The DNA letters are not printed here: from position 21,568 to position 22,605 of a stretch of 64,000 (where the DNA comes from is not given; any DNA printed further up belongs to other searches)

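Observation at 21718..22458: MvhD [2Fe-2S] module fused to a C-terminal winged-helix-like domain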

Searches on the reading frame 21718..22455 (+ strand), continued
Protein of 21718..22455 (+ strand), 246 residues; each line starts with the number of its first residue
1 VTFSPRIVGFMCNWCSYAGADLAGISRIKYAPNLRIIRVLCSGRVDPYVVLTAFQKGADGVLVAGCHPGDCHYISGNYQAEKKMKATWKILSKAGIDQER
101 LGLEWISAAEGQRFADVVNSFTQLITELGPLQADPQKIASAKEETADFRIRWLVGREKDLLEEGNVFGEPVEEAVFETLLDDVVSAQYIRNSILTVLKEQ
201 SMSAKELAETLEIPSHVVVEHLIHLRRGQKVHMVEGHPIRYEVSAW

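Call 59: find_homologous_proteins(query=L066:6473-7234:+, max_evalue=1e-10)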
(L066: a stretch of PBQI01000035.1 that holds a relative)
Query L066:6473-7234:+ (254 aa): 8000 proteins with E <= 1e-10 among 8000 candidates; the best 120 are listed.
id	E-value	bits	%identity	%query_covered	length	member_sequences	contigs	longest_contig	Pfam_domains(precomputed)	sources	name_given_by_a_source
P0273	3.4e-157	540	97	99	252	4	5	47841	PF01022.27,PF02662.22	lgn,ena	-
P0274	8.9e-142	489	86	99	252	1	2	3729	PF01022.27,PF02662.22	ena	-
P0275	1.1e-141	489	86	99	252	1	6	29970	PF02662.22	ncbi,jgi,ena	-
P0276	2.3e-141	488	85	99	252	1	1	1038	PF02662.22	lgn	-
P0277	5.1e-141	487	86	99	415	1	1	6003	PF02662.22,PF01257.26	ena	-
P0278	5.2e-139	480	84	99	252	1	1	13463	PF02662.22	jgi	jgi:coenzyme F420-reducing hydrogenase delta subunit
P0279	9.9e-138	476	83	99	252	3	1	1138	PF02662.22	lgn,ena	-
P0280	3.9e-130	451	79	99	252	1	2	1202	PF01022.27,PF02662.22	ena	-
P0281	7.4e-130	450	79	99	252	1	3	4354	PF01022.27,PF02662.22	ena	-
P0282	7.4e-130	450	77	99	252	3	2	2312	PF01022.27,PF02662.22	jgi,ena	-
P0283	7.6e-130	450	78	100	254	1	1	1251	PF01022.27,PF02662.22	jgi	-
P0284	5.1e-129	447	75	100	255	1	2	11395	PF01022.27,PF02662.22,PF12802.14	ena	-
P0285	8.1e-128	443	74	100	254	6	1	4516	PF01022.27,PF02662.22,PF12802.14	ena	-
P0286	1.2e-127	443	78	98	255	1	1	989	PF01022.27,PF02662.22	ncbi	-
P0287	1.3e-127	443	77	100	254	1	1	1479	PF01022.27,PF02662.22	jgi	-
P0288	1.9e-127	442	76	100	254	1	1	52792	PF01022.27,PF02662.22,PF12802.14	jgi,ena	jgi:coenzyme F420-reducing hydrogenase delta subunit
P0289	2.3e-127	442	76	100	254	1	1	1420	PF01022.27,PF02662.22,PF12802.14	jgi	-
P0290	2.5e-127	442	77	99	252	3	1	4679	PF01022.27,PF02662.22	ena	-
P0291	3.6e-127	441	77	98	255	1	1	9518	PF01022.27,PF02662.22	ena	-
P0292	4.7e-127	441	75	98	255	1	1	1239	PF01022.27,PF02662.22,PF12802.14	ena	-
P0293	7.1e-127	440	76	100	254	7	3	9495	PF02662.22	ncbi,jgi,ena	-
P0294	1.2e-126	440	76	99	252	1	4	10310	PF01022.27,PF02662.22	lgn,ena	-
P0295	1.2e-126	440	76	100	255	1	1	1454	PF01022.27,PF02662.22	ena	-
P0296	1.7e-126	439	76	100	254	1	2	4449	PF02662.22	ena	-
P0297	2.0e-126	439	76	100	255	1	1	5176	PF02662.22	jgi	-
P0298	3.1e-126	438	76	99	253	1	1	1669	PF02662.22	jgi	jgi:coenzyme F420-reducing hydrogenase delta subunit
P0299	3.6e-126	438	74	100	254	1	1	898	PF01022.27,PF02662.22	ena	-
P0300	3.8e-126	438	77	100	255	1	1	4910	PF01022.27,PF02662.22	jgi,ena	jgi:coenzyme F420-reducing hydrogenase delta subunit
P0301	4.7e-126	438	75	100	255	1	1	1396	PF21476.5,PF01022.27,PF02662.22,PF12802.14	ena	-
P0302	5.0e-126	438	76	98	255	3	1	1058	PF01022.27,PF02662.22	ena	-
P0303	6.5e-126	437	75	100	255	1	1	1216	PF21476.5,PF01022.27,PF02662.22,PF12802.14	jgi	-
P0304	6.6e-126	437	76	98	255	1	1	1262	PF21476.5,PF01022.27,PF02662.22,PF12802.14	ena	-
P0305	8.3e-126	437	75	100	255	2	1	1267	PF01022.27,PF02662.22,PF12802.14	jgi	-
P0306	1.3e-125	436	75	100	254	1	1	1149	PF01022.27,PF02662.22,PF12802.14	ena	-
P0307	1.3e-125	436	76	98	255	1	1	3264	PF01022.27,PF02662.22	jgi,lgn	jgi:coenzyme F420-reducing hydrogenase delta subunit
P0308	2.3e-125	435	74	100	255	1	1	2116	PF01022.27,PF02662.22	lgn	-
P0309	2.4e-125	435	76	99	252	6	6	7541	PF21476.5,PF01022.27,PF02662.22,PF12802.14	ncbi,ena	-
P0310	2.8e-125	435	76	98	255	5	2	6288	PF01022.27,PF02662.22,PF12802.14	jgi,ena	-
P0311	3.4e-125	435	76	98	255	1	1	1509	PF01022.27,PF02662.22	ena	-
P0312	3.4e-125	435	76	98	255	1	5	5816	PF01022.27,PF02662.22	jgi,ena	jgi:coenzyme F420-reducing hydrogenase delta subunit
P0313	3.5e-125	435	74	100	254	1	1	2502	PF01022.27,PF02662.22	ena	-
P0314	3.7e-125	435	75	100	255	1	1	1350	PF21476.5,PF01022.27,PF02662.22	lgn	-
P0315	6.5e-125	434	75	100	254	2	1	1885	PF02662.22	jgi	-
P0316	7.0e-125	434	74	100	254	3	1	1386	PF01022.27,PF02662.22,PF12802.14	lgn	-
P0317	8.2e-125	434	76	98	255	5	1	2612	PF01022.27,PF02662.22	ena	-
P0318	8.8e-125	434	76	98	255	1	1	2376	PF01022.27,PF02662.22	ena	-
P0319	9.0e-125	434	76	98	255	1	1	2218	PF01022.27,PF02662.22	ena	-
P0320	1.0e-124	433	73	100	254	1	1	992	PF01022.27,PF02662.22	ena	-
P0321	1.4e-124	433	75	98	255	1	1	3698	PF01022.27,PF02662.22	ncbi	-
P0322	2.1e-124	432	74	100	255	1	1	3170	PF01022.27,PF02662.22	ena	-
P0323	2.2e-124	432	75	100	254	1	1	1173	PF01022.27,PF02662.22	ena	-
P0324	2.2e-124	432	75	100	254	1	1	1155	PF01022.27,PF02662.22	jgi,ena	-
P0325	2.5e-124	432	74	100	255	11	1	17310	PF01022.27,PF02662.22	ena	-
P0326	2.5e-124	432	74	100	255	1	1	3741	PF01022.27,PF02662.22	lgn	-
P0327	2.7e-124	432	74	100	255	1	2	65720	PF01022.27,PF02662.22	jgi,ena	jgi:coenzyme F420-reducing hydrogenase delta subunit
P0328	3.0e-124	432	74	100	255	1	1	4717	PF21476.5,PF01022.27,PF02662.22,PF12802.14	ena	-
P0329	3.6e-124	432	75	100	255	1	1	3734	PF01022.27,PF02662.22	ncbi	-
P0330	4.0e-124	431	75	100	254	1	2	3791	PF01022.27,PF02662.22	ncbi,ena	-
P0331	4.0e-124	431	76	98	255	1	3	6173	PF02662.22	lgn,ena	-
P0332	4.1e-124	431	76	98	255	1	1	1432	PF01022.27,PF02662.22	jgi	jgi:F420-non-reducing hydrogenase iron-sulfur subunit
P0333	4.6e-124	431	75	98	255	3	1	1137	PF01022.27,PF02662.22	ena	-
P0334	4.7e-124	431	75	98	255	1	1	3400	PF01022.27,PF02662.22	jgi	-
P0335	4.8e-124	431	74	100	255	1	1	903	PF21476.5,PF01022.27,PF02662.22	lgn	-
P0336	7.1e-124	431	76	98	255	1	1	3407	PF01022.27,PF02662.22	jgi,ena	-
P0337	7.1e-124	431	76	98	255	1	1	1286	PF01022.27,PF02662.22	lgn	-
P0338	7.6e-124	430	74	98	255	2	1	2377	PF01022.27,PF02662.22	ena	-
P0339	1.0e-123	430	73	100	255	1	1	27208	PF01022.27,PF02662.22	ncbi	-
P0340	1.0e-123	430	74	100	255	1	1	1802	PF01022.27,PF02662.22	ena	-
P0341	1.3e-123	430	73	100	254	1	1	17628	PF01022.27,PF02662.22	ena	-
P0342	1.6e-123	429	75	98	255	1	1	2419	PF01022.27,PF02662.22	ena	-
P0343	1.9e-123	429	74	100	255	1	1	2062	PF01022.27,PF02662.22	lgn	-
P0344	2.0e-123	429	74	100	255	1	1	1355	PF01022.27,PF02662.22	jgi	jgi:F420-non-reducing hydrogenase iron-sulfur subunit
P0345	2.0e-123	429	75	98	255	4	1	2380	PF01022.27,PF02662.22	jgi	jgi:F420-non-reducing hydrogenase iron-sulfur subunit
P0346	2.5e-123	429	75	98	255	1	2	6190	PF01022.27,PF02662.22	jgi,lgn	-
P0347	2.5e-123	429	74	100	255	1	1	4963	PF02662.22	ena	-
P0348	2.8e-123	429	74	100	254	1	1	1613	PF02662.22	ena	-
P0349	2.9e-123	429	73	100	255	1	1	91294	PF01022.27,PF02662.22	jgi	jgi:F420-non-reducing hydrogenase iron-sulfur subunit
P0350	4.3e-123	428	74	98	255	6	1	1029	PF01022.27,PF02662.22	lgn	-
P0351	4.9e-123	428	76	98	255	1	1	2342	PF01022.27,PF02662.22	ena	-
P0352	5.2e-123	428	76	98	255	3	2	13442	PF02662.22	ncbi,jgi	jgi:F420-non-reducing hydrogenase iron-sulfur subunit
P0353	5.6e-123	428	73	100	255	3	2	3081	PF02662.22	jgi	jgi:F420-non-reducing hydrogenase iron-sulfur subunit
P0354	7.3e-123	427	76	98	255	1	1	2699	PF01022.27,PF02662.22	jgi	jgi:F420-non-reducing hydrogenase iron-sulfur subunit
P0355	9.4e-123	427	74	98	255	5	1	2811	PF01022.27,PF02662.22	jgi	-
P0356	1.3e-122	426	75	98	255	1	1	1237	PF01022.27,PF02662.22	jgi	jgi:F420-non-reducing hydrogenase iron-sulfur subunit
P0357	1.4e-122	426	75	98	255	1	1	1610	PF01022.27,PF02662.22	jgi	-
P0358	1.8e-122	426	73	100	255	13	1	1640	PF02662.22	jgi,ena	-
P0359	1.8e-122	426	75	98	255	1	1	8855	PF01022.27,PF02662.22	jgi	jgi:coenzyme F420-reducing hydrogenase delta subunit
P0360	1.8e-122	426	74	98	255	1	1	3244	PF01022.27,PF02662.22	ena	-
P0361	2.4e-122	426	74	100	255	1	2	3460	PF02662.22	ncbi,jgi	jgi:coenzyme F420-reducing hydrogenase delta subunit/DNA-binding transcriptional ArsR family regulat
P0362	2.5e-122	426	74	98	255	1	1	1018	PF01022.27,PF02662.22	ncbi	-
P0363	2.9e-122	425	75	98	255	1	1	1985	PF01022.27,PF02662.22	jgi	-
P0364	2.9e-122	425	73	100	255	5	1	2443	PF02662.22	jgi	-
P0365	3.1e-122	425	72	100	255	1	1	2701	PF01022.27,PF02662.22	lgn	-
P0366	3.2e-122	425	73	98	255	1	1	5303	PF02662.22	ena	-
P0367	3.6e-122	425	72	98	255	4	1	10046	PF02662.22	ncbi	-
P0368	3.9e-122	425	75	98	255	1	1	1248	PF01022.27,PF02662.22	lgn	-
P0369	4.1e-122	425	74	98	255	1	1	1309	PF01022.27,PF02662.22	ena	-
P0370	6.8e-122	424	74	98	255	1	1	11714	PF02662.22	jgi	jgi:F420-non-reducing hydrogenase iron-sulfur subunit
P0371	6.8e-122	424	74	98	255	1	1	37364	PF01022.27,PF02662.22,PF12802.14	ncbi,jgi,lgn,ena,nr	ncbi:MAG: hydrogenase iron-sulfur subunit [Betaproteobacteria bacterium]|nr:hydrogenase iron-sulfur 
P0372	8.3e-122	424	73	100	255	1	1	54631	PF01022.27,PF02662.22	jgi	jgi:F420-non-reducing hydrogenase iron-sulfur subunit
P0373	8.4e-122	424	71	100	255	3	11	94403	PF02662.22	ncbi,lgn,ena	-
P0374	1.4e-121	423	74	98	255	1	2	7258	PF01022.27,PF02662.22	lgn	-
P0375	1.5e-121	423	73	100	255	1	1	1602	PF01022.27,PF02662.22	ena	-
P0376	1.5e-121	423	74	98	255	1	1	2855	PF01022.27,PF02662.22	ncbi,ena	-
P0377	1.7e-121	423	74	100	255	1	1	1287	PF02662.22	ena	-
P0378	1.8e-121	423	73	98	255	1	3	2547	PF01022.27,PF02662.22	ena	-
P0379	2.0e-121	423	73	98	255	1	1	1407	PF01022.27,PF02662.22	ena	-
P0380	2.3e-121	422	74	100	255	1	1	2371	PF02662.22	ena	-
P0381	2.3e-121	422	72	100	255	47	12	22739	PF01022.27,PF02662.22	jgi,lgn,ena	jgi:F420-non-reducing hydrogenase iron-sulfur subunit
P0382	2.6e-121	422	75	98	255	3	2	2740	PF02662.22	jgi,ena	-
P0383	3.4e-121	422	74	98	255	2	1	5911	PF01022.27,PF02662.22,PF12802.14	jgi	jgi:F420-non-reducing hydrogenase iron-sulfur subunit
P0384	3.9e-121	422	73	100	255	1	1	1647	PF01022.27,PF02662.22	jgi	-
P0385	4.5e-121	421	73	98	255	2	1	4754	PF01022.27,PF02662.22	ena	-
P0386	4.5e-121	421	72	100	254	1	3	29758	PF12840.14,PF01022.27,PF02662.22,PF12802.14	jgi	jgi:F420-non-reducing hydrogenase iron-sulfur subunit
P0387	4.8e-121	421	75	98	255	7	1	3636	PF01022.27,PF02662.22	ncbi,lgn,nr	ncbi:MAG: hydrogenase iron-sulfur subunit [Proteobacteria bacterium]|nr:hydrogenase iron-sulfur subu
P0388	5.3e-121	421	74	100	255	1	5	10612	PF01022.27,PF02662.22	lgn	-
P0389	8.1e-121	421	71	100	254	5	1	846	PF01022.27,PF02662.22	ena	-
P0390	8.4e-121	421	72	98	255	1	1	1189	PF01022.27,PF02662.22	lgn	-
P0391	1.2e-120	420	73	100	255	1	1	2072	PF02662.22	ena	-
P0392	1.2e-120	420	73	98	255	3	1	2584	PF12840.14,PF01022.27,PF02662.22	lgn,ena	-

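Call 65: search_protein_families(library=pfam, proteins=[L020:20-1195:+, L020:2384-4078:+, L022:6764-7507:-, L022:7584-8342:-, L022:8722-10308:+, L055:6221-7570:+, L055:9142-10053:+, L055:10129-10635:+, L055:5045-5998:+], max_evalue=0.00001)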
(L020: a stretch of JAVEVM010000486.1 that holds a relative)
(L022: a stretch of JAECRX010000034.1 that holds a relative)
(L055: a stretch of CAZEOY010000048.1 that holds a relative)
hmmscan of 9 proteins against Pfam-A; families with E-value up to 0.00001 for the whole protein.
L020:20-1195:+ (391 aa): 1 family
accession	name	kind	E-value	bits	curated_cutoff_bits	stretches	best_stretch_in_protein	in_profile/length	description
PF02754.22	CCG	-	2.3e-11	44.1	20.6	1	239-331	2-84/85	Cysteine-rich domain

L020:2384-4078:+ (565 aa): 3 families
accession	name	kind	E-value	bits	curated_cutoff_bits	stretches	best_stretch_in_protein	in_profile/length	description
PF00122.25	E1-E2_ATPase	-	1.1e-54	185.2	28.1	1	142-335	1-180/181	E1-E2 ATPase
PF00690.31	Cation_ATPase_N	-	2.8e-25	88.2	20.4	1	36-103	1-69/69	Cation transporter/ATPase, N-terminus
PF13246.12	Cation_ATPase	-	4.5e-19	68.7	21.7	1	417-494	12-90/91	Cation transport ATPase (P-type)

L022:6764-7507:- (247 aa): 3 families
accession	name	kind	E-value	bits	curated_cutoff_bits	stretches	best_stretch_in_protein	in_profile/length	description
PF12706.13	Lactamase_B_2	-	3.4e-14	53.3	27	1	38-213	17-200/200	Beta-lactamase superfamily domain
PF23023.1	Anti-Pycsar_Apyc1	-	3.8e-07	30.3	50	1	3-88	5-90/250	Anti-Pycsar protein Apyc1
PF00753.33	Lactamase_B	-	1.2e-06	29.1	22.7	0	25-69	15-63/196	Metallo-beta-lactamase superfamily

L022:7584-8342:- (252 aa): 0 families

L022:8722-10308:+ (528 aa): 1 family
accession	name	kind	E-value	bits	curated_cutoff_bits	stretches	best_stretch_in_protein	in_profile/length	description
PF01019.26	G_glu_transpept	-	1.8e-139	466.3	27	1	32-523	2-512/512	Gamma-glutamyltranspeptidase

L055:6221-7570:+ (449 aa): 5 families
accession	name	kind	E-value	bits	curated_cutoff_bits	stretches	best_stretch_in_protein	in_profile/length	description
PF02754.22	CCG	-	3.5e-10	40.3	20.6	1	298-390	2-84/85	Cysteine-rich domain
PF13183.11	Fer4_8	-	5.5e-09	36.9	27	1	31-95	2-68/68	4Fe-4S dicluster domain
PF13534.11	Fer4_17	-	5.9e-08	33.6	22.2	1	34-96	2-61/61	4Fe-4S dicluster domain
PF13237.11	Fer4_10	-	2.4e-07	31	25.5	0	29-92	4-53/53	4Fe-4S dicluster domain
PF13187.11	Fer4_9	-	2.4e-06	27.9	27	1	34-94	2-50/52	4Fe-4S dicluster domain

L055:9142-10053:+ (303 aa): 3 families
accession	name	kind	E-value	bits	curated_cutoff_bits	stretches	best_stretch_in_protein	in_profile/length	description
PF00497.25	SBP_bac_3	-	4.6e-34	117.5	26.4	1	49-279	2-131/132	Bacterial extracellular solute-binding proteins, family 3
PF10613.14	Lig_chan-Glu_bd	-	4.9e-06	27.1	30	0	106-146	73-113/115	Ligated ion channel L-glutamate- and glycine-binding site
PF12974.12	Phosphonate-bd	-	7.4e-06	25.9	27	0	79-234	19-185/242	ABC transporter, phosphonate, periplasmic substrate-binding protein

L055:10129-10635:+ (169 aa): 1 family
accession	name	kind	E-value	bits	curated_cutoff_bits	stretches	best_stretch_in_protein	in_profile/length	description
PF00528.27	BPD_transp_1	-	5.1e-08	33.3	26.4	1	63-168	2-93/184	Binding-protein-dependent transport system inner membrane component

L055:5045-5998:+ (317 aa): 1 family
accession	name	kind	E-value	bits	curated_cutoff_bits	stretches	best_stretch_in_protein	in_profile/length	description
PF01261.30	AP_endonuc_2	-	4.8e-16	59.6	31.1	1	59-211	4-163/249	Xylose isomerase-like TIM barrel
